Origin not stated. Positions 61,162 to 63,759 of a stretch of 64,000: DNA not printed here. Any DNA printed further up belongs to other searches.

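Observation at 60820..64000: Large ORF missing from the ORF track: signal peptide + ~900-aa polytopic membrane domain fused to a GH94-like phosphorylase domain (runs off the window)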

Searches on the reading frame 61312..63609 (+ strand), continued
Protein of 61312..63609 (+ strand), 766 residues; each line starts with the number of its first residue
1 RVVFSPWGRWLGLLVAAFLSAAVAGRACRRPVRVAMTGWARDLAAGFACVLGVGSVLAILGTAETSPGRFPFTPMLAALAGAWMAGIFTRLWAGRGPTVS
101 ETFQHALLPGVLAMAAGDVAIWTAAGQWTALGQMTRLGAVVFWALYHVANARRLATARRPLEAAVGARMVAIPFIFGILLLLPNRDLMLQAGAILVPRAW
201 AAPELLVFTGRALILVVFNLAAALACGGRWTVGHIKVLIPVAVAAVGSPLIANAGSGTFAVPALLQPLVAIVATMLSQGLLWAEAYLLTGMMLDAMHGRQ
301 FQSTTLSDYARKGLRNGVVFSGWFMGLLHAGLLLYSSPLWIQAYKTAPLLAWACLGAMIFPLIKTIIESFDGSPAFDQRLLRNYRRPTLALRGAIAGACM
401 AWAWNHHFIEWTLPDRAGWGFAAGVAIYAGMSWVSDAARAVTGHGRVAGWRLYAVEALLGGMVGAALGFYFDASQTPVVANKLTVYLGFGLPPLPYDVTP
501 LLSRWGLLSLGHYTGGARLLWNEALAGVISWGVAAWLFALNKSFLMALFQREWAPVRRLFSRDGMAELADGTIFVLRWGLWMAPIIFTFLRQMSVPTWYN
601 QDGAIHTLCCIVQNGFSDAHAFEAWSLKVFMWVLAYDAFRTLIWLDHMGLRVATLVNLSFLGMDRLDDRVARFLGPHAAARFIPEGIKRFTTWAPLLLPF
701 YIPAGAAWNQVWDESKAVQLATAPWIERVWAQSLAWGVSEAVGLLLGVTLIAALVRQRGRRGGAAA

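Call 70: search_protein_families(library=pfam, proteins=[L059:2998-4470:+, L072:4324-6090:+, L049:20194-21420:+, L059:19642-20397:+, L035:12287-13975:+, L035:8738-12253:+, L008:17567-20710:+, L040:20456-22366:+, L059:4548-5162:+], max_evalue=0.01)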
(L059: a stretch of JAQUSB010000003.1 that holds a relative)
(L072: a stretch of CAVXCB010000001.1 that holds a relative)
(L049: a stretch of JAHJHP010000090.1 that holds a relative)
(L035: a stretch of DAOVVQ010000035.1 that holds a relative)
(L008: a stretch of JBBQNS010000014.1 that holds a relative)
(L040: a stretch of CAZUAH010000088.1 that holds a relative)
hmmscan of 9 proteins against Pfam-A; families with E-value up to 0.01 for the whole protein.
L059:2998-4470:+ (491 aa): 6 families
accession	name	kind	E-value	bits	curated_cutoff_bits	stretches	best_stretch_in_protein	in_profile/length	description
PF02518.31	HATPase_c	-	1.9e-33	115.6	26.4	1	382-490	1-109/111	Histidine kinase-, DNA gyrase B-, and HSP90-like ATPase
PF00512.31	HisKA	-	7.6e-13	48.7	26.9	1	272-336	2-65/66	His Kinase A (phospho-acceptor) domain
PF00672.30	HAMP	-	1.8e-08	35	25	1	214-266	1-52/53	HAMP domain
PF14501.12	HATPase_c_5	-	9.1e-06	26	22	1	386-478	5-92/102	GHKL domain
PF13589.12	HATPase_c_3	-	0.00023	21.6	25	1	392-448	8-62/137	Histidine kinase-, DNA gyrase B-, and HSP90-like ATPase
PF13581.12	HATPase_c_2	-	0.003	18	27.4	1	396-471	41-113/127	Histidine kinase-like ATPase domain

L072:4324-6090:+ (589 aa): 6 families
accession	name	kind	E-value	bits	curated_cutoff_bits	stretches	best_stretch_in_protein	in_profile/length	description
PF02653.21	BPD_transp_2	-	2.1e-27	96.4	26.8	1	6-292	4-267/269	Branched-chain amino acid transport system / permease component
PF00005.33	ABC_tran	-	3.4e-26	92.9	25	1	341-496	1-137/137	ABC transporter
PF02463.25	SMC_N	-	1.2e-07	31.9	40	1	467-532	136-205/220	RecF/RecN/SMC N terminal domain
PF13304.12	AAA_21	-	3e-06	28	27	1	464-528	234-300/304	AAA domain, putative AbiEii toxin, Type IV TA system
PF13191.12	AAA_16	-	0.0052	17.7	32.6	0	350-479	24-119/167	AAA ATPase domain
PF13558.12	SbcC_Walker_B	-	0.0087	16.7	27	0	460-511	25-89/90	SbcC/RAD50-like, Walker B motif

L049:20194-21420:+ (409 aa): 1 family
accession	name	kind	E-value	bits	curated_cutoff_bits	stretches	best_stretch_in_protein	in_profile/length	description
PF00480.26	ROK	-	1.3e-39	136.9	22.9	2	90-247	2-154/294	ROK family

L059:19642-20397:+ (252 aa): 0 families

L035:12287-13975:+ (563 aa): 4 families
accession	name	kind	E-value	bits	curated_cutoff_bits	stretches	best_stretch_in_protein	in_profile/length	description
PF00884.28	Sulfatase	-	9.1e-51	173.4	25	1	33-387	1-301/301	Sulfatase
PF16347.10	SGSH_C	-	9.2e-10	39.3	29.3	1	338-463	8-135/154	N-sulphoglucosamine sulphohydrolase, C-terminal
PF01663.27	Phosphodiest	-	0.0028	17.8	23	0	235-279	183-222/342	Type I phosphodiesterase / nucleotide pyrophosphatase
PF13202.12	EF-hand_5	-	0.0066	16.3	25.9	0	535-554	4-23/25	EF hand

L035:8738-12253:+ (1172 aa): 1 family
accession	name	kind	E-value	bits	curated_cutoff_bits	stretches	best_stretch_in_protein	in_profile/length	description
PF03629.24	SASA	-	3.3e-15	56.8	24.8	1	105-376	2-223/226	Carbohydrate esterase, sialic acid-specific acetylesterase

L008:17567-20710:+ (1048 aa): 6 families
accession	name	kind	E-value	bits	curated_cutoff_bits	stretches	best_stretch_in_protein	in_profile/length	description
PF02836.23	Glyco_hydro_2_C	-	2.4e-84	283.5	21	1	362-647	2-301/302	Glycosyl hydrolases family 2, TIM barrel domain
PF02929.23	Bgal_small_N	-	3.4e-62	210.8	25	1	775-1047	3-248/248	Beta galactosidase small chain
PF02837.24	Glyco_hydro_2_N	-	3.8e-41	141.3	28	1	47-216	2-169/169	Glycosyl hydrolases family 2, sugar binding domain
PF16353.11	LacZ_4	-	5.8e-17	62.2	27.3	1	658-747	1-87/87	Beta-galactosidase, domain 4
PF00703.27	Glyco_hydro_2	-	3.7e-11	44.2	23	1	315-359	68-109/109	Glycosyl hydrolases family 2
PF22666.2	Glyco_hydro_2_N2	-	8.3e-07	29.7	27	1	120-185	50-116/167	Glycosyl hydrolase 2 galactose-binding domain-like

L040:20456-22366:+ (637 aa): 2 families
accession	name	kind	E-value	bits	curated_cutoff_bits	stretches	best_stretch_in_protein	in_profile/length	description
PF00933.27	Glyco_hydro_3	-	8.6e-70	236.1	27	1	54-365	1-316/316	Glycosyl hydrolase family 3 N terminal domain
PF01915.27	Glyco_hydro_3_C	-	3.8e-54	184.2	31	1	405-637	1-199/200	Glycosyl hydrolase family 3 C-terminal domain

L059:4548-5162:+ (205 aa): 3 families
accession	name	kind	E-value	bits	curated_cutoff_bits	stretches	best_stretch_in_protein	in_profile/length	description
PF03425.19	CBM_11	-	2.1e-08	34.8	27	1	27-173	3-142/182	Carbohydrate binding domain (family 11)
PF08547.18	CIA30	-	0.00016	22.2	24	1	106-167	60-119/157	Complex I intermediate-associated protein 30 (CIA30)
PF21582.3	CBM30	-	0.0014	19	27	1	148-202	116-169/170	Carbohydrate binding domain 30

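Call 80: search_protein_families(library=pfam, proteins=[P0067, window:61312-63609:+], max_evalue=10)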
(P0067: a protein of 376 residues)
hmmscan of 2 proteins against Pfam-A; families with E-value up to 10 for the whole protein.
P0067 (376 aa): 1 family
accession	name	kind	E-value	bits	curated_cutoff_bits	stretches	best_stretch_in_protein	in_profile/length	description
PF02653.21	BPD_transp_2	-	1.9e-10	40.8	26.8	1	270-356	178-268/269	Branched-chain amino acid transport system / permease component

window:61312-63609:+ (766 aa): 0 families

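Call 87: fold_search(model_id=the predicted structure, library=pdb)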
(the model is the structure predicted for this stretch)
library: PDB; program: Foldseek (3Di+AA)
matches with E <= 10: 222; with E <= 0.001: 0
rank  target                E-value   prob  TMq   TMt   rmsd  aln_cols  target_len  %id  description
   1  5lzr_B                6.3e-02  0.20  0.11  0.12  29.4       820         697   12  Crystal structure of Thermotoga maritima sodium pumping membrane integral pyrophosphatase in complex with tungstate an (released 2016-12-14)
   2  8b23_A                1.1e-01  0.14  0.11  0.11  31.0       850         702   10  Time-resolved structure of K+-dependent Na+-PPase from Thermotoga maritima 600-seconds post reaction initiation with N (released 2024-01-17)
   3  4av3_B                1.9e-01  0.13  0.12  0.12  30.8       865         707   11  Crystal structure of Thermotoga Maritima sodium pumping membrane integral pyrophosphatase with metal ions in active si (released 2012-08-08)
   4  8if8_B                2.5e-01  0.13  0.09  0.10  23.9       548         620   13  Arabinosyltransferase AftA (released 2023-05-31)
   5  8f0p_A                2.6e-01  0.07  0.09  0.07  33.0       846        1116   10  Structure of VSD4-NaV1.7-NaVPas channel chimera bound to the hybrid inhibitor GNE-1305 (released 2023-04-12)
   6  9giu                  4.2e-01  0.13  0.12  0.15  24.8       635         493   12  Cryo-EM structure of human SLC45A4 in detergent (released 2025-07-30)
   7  8gz2_B                4.6e-01  0.08  0.11  0.08  34.3       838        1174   13  Cryo-EM structure of human NaV1.6/beta1/beta2-4,9-anhydro-tetrodotoxin (released 2023-03-08)
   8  7wfr_A                5.8e-01  0.03  0.08  0.06  33.1      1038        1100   11  Human Nav1.8 with A-803467, class III (released 2022-08-03)
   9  8x6x_A                7.1e-01  0.04  0.07  0.09  28.8       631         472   13  Structure of the multidrug efflux pump EfpA from M. tuberculosis complexed with lipids (released 2024-11-27)
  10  7wel_A                7.1e-01  0.04  0.08  0.07  35.4       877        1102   10  Human Nav1.8 with A-803467, class II (released 2022-08-03)
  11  8f0q_A                7.1e-01  0.04  0.08  0.06  32.2       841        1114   10  Structure of VSD4-NaV1.7-NaVPas channel chimera bound to the acylsulfonamide inhibitor GDC-0310 (released 2023-04-12)
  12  3hd6                  7.7e-01  0.13  0.12  0.17  21.9       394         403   12  Crystal Structure of the Human Rhesus Glycoprotein RhCG (released 2009-09-01)
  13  9cwt_l                7.7e-01  0.09  0.12  0.15  23.3       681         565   11  Human kidney respiratory complex I (released 2025-08-06)
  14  1g3j_C                8.0e-01  0.08  0.09  0.13  24.0       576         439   14  CRYSTAL STRUCTURE OF THE XTCF3-CBD/BETA-CATENIN ARMADILLO REPEAT COMPLEX (released 2000-12-11)
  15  6hfb_D                8.3e-01  0.07  0.07  0.11  26.6       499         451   12  Outward-facing conformation of a multidrug resistance MATE family transporter of the MOP superfamily. (released 2019-06-12)
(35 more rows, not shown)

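Call 96: search_solved_structures(query=A2, max_evalue=10)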
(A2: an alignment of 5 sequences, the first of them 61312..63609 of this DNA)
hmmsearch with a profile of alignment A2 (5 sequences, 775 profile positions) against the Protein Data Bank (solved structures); distinct sequences matched with E-value up to 10: 0.

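Call 97: search_protein_families(library=ncbifam, proteins=[L077:15513-17558:+], max_evalue=0.01)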
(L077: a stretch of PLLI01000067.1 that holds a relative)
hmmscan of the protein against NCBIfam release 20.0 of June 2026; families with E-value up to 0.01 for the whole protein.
L077:15513-17558:+ (682 aa): 0 families
